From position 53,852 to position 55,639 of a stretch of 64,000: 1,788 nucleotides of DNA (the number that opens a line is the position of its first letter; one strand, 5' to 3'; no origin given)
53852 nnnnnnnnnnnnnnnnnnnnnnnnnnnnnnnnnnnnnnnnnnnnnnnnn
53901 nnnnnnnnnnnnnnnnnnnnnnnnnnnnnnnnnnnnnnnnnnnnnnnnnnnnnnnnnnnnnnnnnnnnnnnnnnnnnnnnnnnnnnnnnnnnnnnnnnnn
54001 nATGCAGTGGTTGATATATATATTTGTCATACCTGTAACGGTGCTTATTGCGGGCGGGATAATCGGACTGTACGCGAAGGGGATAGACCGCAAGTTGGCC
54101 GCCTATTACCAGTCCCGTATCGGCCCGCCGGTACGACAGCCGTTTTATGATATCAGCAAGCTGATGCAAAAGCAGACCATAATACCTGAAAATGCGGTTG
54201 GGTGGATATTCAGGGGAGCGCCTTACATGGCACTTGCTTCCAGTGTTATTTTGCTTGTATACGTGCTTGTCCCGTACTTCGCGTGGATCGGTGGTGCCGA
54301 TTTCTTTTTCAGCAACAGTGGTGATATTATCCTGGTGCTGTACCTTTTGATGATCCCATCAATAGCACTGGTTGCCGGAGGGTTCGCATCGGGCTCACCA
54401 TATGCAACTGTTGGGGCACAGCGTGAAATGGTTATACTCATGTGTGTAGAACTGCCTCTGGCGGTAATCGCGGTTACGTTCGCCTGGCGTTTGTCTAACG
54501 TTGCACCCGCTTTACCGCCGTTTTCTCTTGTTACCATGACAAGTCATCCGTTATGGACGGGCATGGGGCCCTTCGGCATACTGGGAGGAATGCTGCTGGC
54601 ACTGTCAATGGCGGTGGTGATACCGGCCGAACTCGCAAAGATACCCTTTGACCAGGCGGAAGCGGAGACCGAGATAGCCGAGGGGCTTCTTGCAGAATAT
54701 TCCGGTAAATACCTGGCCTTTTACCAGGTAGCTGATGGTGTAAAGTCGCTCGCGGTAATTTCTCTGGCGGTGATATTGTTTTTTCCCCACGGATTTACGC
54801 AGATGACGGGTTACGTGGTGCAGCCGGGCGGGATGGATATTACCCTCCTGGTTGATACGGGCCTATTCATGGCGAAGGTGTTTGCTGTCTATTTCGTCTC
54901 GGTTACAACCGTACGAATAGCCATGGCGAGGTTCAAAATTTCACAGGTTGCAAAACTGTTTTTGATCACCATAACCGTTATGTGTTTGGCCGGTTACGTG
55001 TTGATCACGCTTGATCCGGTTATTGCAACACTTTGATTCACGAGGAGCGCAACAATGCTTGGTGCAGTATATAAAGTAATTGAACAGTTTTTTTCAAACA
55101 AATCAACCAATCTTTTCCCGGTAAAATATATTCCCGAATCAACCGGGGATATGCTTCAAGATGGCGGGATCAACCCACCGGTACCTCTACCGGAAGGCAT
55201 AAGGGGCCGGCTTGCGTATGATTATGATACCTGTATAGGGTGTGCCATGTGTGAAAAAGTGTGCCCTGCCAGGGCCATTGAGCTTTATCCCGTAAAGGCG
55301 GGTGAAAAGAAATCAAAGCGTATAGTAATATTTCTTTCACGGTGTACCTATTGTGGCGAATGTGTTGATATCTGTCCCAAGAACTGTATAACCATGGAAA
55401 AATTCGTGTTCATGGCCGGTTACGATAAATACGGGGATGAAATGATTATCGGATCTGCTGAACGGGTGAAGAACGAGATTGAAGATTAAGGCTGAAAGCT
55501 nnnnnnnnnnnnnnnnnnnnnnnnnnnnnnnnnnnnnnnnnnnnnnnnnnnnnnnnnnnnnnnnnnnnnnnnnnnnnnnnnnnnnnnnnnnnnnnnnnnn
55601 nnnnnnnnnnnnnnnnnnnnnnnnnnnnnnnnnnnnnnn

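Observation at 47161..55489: Complete Mbh-type (Mrp antiporter plus group-4 [NiFe]-hydrogenase) respiratory operon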

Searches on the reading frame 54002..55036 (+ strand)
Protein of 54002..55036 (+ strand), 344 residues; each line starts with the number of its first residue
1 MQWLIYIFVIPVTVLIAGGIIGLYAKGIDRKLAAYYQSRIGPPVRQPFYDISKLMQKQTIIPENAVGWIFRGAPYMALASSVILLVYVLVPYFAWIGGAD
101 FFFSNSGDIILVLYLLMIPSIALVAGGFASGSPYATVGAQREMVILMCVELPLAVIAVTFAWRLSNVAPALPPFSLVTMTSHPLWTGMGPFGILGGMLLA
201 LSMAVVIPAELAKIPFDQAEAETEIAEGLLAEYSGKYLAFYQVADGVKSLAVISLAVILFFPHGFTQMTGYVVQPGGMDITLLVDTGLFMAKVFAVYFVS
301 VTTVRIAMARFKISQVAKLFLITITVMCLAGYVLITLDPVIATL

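Call 6: search_protein_families(library=pfam, proteins=[window:54002-55036:+], max_evalue=0.01)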
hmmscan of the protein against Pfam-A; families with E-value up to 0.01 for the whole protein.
window:54002-55036:+ (344 aa): 1 family
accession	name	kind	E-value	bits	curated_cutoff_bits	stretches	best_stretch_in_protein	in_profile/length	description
PF00146.26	NADHdh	-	1.3e-53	182.8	27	1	14-335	6-297/298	NADH dehydrogenase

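Call 24: search_protein_families(library=ncbifam, proteins=[window:54002-55033:+], max_evalue=0.001)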
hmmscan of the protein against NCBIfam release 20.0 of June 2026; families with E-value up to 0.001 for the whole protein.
window:54002-55033:+ (344 aa): 7 families
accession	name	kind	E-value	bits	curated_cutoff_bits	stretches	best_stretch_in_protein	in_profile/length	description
NF004741.0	PRK06076.1-2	equivalog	5e-29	101.6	305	1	4-327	19-324/337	NADH-quinone oxidoreductase subunit NuoH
NF040610.1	F420_dehyd_FpoH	exception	2.2e-24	86.4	475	1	15-321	20-318/339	F420H2 dehydrogenase subunit FpoH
NF004745.0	PRK06076.1-6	equivalog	6.3e-16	58.5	450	1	8-325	16-319/341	NADH-quinone oxidoreductase subunit NuoH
NF004742.0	PRK06076.1-3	equivalog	2.6e-15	56.5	531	1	4-330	25-342/356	NADH-quinone oxidoreductase subunit NuoH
NF004744.0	PRK06076.1-5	equivalog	2.7e-15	56.4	542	1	9-325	31-352/372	NADH-quinone oxidoreductase subunit NuoH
NF004740.0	PRK06076.1-1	equivalog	1e-14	54.8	399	1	9-318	16-299/325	NADH-quinone oxidoreductase subunit NuoH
NF004743.0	PRK06076.1-4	equivalog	1.8e-13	50.2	494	1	3-319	14-322/433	NADH-quinone oxidoreductase subunit NuoH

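Call 42: search_solved_structures(query=window:54002-55033:+, max_evalue=0.00001, show_alignments=1)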
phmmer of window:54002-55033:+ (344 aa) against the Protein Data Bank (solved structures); distinct sequences matched with E-value up to 0.00001: 31.
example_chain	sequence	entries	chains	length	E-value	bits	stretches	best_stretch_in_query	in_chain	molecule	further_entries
6cfw_M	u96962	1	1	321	1.1e-45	160.1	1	8-337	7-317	Mbh13 NADH dehydrogenase subunit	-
7z0s_D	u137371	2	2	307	8.2e-23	84.9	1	23-294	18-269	Formate hydrogenlyase subunit 4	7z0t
6u8y_M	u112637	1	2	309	1.2e-20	77.8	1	5-335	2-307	NADH dehydrogenase subunit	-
9grx_A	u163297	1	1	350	2e-15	60.6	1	9-331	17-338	NAD(P)H-quinone oxidoreductase subunit 1, chloroplastic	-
6nbq_A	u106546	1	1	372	1e-13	55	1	10-305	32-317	NdhA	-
6hum_A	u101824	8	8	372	1.1e-13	54.9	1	10-305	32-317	NAD(P)H-quinone oxidoreductase subunit 1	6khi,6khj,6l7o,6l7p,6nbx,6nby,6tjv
7wff_A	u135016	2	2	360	1.4e-13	54.6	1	4-329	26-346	NAD(P)H-quinone oxidoreductase subunit 1, chloroplastic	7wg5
7eu3_A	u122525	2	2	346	1.5e-11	47.9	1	7-328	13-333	NAD(P)H-quinone oxidoreductase subunit 1, chloroplastic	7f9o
8e73_1M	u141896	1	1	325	6.2e-10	42.6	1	27-254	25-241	Nad1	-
7ar9_H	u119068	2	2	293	1.2e-09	41.6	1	30-260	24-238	ND1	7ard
7a23_H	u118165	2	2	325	1.7e-09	41.1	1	27-270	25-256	Nad1m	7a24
6x89_1M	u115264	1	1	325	2.3e-09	40.7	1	27-252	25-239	NU1M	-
5xtc_s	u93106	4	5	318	3.6e-09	40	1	12-269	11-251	NADH-ubiquinone oxidoreductase chain 1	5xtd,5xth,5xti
7ar7_H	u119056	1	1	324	4e-09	39.9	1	27-270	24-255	NADH-ubiquinone oxidoreductase chain 1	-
7aqq_H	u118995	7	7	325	4.4e-09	39.8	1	27-270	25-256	NADH-ubiquinone oxidoreductase chain 1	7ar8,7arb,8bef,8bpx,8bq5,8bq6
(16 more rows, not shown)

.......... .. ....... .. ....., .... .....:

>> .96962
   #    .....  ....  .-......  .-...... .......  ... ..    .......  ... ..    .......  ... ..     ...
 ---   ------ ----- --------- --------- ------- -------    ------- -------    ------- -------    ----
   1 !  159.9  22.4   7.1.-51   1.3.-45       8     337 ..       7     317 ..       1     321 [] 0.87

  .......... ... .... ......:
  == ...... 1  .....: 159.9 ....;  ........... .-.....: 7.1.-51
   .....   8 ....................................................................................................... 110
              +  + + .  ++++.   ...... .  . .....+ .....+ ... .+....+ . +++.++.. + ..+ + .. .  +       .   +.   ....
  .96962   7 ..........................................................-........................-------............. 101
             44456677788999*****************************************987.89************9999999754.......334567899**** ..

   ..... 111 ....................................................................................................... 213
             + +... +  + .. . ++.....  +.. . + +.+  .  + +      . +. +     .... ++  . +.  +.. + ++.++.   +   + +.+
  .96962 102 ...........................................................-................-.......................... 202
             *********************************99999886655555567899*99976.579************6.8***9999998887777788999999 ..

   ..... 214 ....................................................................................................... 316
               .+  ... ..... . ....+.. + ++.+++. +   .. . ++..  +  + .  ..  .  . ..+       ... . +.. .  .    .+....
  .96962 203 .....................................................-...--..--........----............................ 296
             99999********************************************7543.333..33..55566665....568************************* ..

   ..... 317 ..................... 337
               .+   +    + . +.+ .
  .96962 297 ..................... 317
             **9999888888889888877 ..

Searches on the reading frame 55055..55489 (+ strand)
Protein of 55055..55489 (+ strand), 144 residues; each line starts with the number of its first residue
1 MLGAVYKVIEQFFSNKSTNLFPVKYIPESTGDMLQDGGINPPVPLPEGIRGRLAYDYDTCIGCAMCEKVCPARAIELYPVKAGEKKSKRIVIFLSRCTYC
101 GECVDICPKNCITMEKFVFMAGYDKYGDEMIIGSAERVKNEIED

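Call 6: search_protein_families(library=pfam, proteins=[window:55055-55489:+], max_evalue=0.01)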
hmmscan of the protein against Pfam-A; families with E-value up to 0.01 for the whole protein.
window:55055-55489:+ (144 aa): 15 families
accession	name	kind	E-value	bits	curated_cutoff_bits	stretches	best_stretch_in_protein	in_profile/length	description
PF00037.32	Fer4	-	5e-14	51.9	21.1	2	55-76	3-24/24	4Fe-4S binding domain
PF12838.12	Fer4_7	-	2.1e-11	44.5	27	1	59-111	1-52/52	4Fe-4S dicluster domain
PF13237.11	Fer4_10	-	2.4e-11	43.8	25.5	1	55-108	4-53/53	4Fe-4S dicluster domain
PF12837.12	Fer4_6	-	2.2e-09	37.2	25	1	54-75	3-24/24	4Fe-4S binding domain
PF13187.11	Fer4_9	-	3.1e-09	37.1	27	1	60-112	2-52/52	4Fe-4S dicluster domain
PF12797.12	Fer4_2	-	5.4e-09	35.9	24.5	1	53-72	3-22/22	4Fe-4S binding domain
PF13484.11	Fer4_16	-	1.4e-08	35.8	30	2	96-118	1-23/66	4Fe-4S double cluster binding domain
PF14697.11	Fer4_21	-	4.7e-08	33.5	35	1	56-114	4-59/59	4Fe-4S dicluster domain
PF12800.12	Fer4_4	-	6.6e-07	29.6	24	2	58-72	2-16/17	4Fe-4S binding domain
PF13183.11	Fer4_8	-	1.2e-05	26.1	27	1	58-110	3-67/68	4Fe-4S dicluster domain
PF25160.1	LdpA_Fe-S-bd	-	2.3e-05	24.5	27.6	1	66-116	9-47/49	LdpA Fe-S cluster-binding domain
PF12798.12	Fer4_3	-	0.00023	22.2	27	0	60-74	1-15/15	4Fe-4S binding domain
PF13534.11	Fer4_17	-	0.00054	20.9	22.2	0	60-110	2-59/61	4Fe-4S dicluster domain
PF13459.11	Fer4_15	-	0.0019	19.3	22.4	0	95-109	6-20/66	4Fe-4S single cluster domain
PF17179.9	Fer4_22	-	0.0073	17.6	27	0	55-72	76-93/95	4Fe-4S dicluster domain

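Call 24: search_protein_families(library=ncbifam, proteins=[window:55055-55486:+], max_evalue=0.001)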
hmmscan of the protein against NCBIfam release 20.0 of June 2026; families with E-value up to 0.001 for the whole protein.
window:55055-55486:+ (144 aa): 71 families (the best 25 are shown)
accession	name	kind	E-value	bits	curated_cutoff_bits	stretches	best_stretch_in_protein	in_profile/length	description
NF006221.0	PRK08348.1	subfamily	7.7e-36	122.8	124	1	4-139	6-119/136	NADH-plastoquinone oxidoreductase subunit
TIGR01971.1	NuoI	subfamily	3.6e-19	68.5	113.05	1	43-122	23-108/121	NADH-quinone oxidoreductase, chain I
NF009053.0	PRK12387.1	subfamily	8e-16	58.3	204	1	42-116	22-94/180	formate hydrogenlyase complex iron-sulfur subunit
NF006076.0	PRK08222.1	equivalog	2.1e-15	57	270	1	42-117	22-95/181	hydrogenase 4 subunit H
NF004543.0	PRK05888.2-5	equivalog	4.4e-15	55.8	243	1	49-118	50-122/217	NADH-quinone oxidoreductase subunit NuoI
TIGR00403.1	ndhI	equivalog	1e-13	51.3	302.35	1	47-126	51-133/183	NAD(P)H-quinone oxidoreductase subunit I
NF004541.0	PRK05888.2-2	equivalog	1.8e-13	50.7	217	1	44-115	47-114/168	NADH-quinone oxidoreductase subunit NuoI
NF004546.0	PRK05888.3-3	equivalog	3.1e-13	49.6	260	1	45-113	51-125/196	NADH-quinone oxidoreductase subunit NuoI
NF010590.0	PRK13984.1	equivalog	5.4e-13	47.9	946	1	49-116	41-112/611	putative oxidoreductase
NF040612.1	F420_dehyd_FpoI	exception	5.5e-13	48.9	180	1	44-139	28-125/135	F420H2 dehydrogenase subunit FpoI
NF042909.1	FMH_DH_FwdF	exception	2e-12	46.9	375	1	49-116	248-315/336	tungsten-dependent formylmethanofuran dehydrogenase subunit FwdF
NF004537.0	PRK05888.1-3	equivalog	2.1e-12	47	163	1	47-125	52-143/204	NADH-quinone oxidoreductase subunit NuoI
NF004542.0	PRK05888.2-3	equivalog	2.7e-11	43.3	248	1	56-115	81-142/203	NADH-quinone oxidoreductase subunit NuoI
NF004545.0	PRK05888.3-1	equivalog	4.5e-11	42.7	229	1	45-114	53-125/154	NADH-quinone oxidoreductase subunit NuoI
NF004538.0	PRK05888.1-4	equivalog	4.8e-11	42.5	135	1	58-129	61-133/162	NADH-quinone oxidoreductase subunit NuoI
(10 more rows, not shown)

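Call 53: search_solved_structures(query=window:55055-55486:+, max_evalue=0.000001, show_alignments=1)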
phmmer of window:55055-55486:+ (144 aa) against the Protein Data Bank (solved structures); distinct sequences matched with E-value up to 0.000001: 46.
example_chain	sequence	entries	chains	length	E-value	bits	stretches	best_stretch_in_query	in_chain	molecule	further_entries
9sw6_G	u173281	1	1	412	1.5e-25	93.1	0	49-113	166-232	Polyferredoxin protein MvhB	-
5t5i_F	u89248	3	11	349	2.8e-25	92.2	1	49-113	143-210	Tungsten formylmethanofuran dehydrogenase subunit fwdF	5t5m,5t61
9sw6_H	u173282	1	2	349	2.9e-25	92.1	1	48-113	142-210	Tungsten formylmethanofuran dehydrogenase, subunit F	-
9sfi_T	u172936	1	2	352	9.4e-24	87.2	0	48-112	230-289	4Fe-4S ferredoxin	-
7bkb_K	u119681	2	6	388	1.9e-21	79.8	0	52-114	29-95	Formylmethanofuran dehydrogenase, subunit F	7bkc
6cfw_N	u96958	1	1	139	7.7e-20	74.5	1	41-137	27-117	NADH-plastoquinone oxidoreductase subunit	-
9sfi_O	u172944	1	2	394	8.2e-18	68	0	43-113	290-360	Ferredoxin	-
6u8y_N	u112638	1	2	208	2.7e-13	53.3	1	49-113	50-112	NADH dehydrogenase subunit I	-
7wfg_I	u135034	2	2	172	8.7e-13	51.6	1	46-126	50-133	NAD(P)H-quinone oxidoreductase subunit I, chloroplastic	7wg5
6hum_I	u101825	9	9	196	1.5e-12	50.9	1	47-126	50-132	NAD(P)H-quinone oxidoreductase subunit I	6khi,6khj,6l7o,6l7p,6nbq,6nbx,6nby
7eu3_I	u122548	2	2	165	2.1e-12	50.4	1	45-126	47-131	NAD(P)H-quinone oxidoreductase subunit I, chloroplastic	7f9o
9grx_I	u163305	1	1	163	2.4e-12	50.2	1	46-126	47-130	NAD(P)H-quinone oxidoreductase subunit I, chloroplastic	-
7q5y_D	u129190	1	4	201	1.4e-11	47.7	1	57-130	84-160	NADH-quinone oxidoreductase subunit I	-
5lc5_I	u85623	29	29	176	3e-11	46.6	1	52-114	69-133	NADH dehydrogenase [ubiquinone] iron-sulfur protein 8, mitochondrial | Mitochondrial complex I, TYKY subunit | NADH:ubiquinone oxidoreductase core subunit S8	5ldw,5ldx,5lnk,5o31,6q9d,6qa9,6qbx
7v2c_B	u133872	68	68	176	3e-11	46.6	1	52-114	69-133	NADH dehydrogenase [ubiquinone] iron-sulfur protein 8, mitochondrial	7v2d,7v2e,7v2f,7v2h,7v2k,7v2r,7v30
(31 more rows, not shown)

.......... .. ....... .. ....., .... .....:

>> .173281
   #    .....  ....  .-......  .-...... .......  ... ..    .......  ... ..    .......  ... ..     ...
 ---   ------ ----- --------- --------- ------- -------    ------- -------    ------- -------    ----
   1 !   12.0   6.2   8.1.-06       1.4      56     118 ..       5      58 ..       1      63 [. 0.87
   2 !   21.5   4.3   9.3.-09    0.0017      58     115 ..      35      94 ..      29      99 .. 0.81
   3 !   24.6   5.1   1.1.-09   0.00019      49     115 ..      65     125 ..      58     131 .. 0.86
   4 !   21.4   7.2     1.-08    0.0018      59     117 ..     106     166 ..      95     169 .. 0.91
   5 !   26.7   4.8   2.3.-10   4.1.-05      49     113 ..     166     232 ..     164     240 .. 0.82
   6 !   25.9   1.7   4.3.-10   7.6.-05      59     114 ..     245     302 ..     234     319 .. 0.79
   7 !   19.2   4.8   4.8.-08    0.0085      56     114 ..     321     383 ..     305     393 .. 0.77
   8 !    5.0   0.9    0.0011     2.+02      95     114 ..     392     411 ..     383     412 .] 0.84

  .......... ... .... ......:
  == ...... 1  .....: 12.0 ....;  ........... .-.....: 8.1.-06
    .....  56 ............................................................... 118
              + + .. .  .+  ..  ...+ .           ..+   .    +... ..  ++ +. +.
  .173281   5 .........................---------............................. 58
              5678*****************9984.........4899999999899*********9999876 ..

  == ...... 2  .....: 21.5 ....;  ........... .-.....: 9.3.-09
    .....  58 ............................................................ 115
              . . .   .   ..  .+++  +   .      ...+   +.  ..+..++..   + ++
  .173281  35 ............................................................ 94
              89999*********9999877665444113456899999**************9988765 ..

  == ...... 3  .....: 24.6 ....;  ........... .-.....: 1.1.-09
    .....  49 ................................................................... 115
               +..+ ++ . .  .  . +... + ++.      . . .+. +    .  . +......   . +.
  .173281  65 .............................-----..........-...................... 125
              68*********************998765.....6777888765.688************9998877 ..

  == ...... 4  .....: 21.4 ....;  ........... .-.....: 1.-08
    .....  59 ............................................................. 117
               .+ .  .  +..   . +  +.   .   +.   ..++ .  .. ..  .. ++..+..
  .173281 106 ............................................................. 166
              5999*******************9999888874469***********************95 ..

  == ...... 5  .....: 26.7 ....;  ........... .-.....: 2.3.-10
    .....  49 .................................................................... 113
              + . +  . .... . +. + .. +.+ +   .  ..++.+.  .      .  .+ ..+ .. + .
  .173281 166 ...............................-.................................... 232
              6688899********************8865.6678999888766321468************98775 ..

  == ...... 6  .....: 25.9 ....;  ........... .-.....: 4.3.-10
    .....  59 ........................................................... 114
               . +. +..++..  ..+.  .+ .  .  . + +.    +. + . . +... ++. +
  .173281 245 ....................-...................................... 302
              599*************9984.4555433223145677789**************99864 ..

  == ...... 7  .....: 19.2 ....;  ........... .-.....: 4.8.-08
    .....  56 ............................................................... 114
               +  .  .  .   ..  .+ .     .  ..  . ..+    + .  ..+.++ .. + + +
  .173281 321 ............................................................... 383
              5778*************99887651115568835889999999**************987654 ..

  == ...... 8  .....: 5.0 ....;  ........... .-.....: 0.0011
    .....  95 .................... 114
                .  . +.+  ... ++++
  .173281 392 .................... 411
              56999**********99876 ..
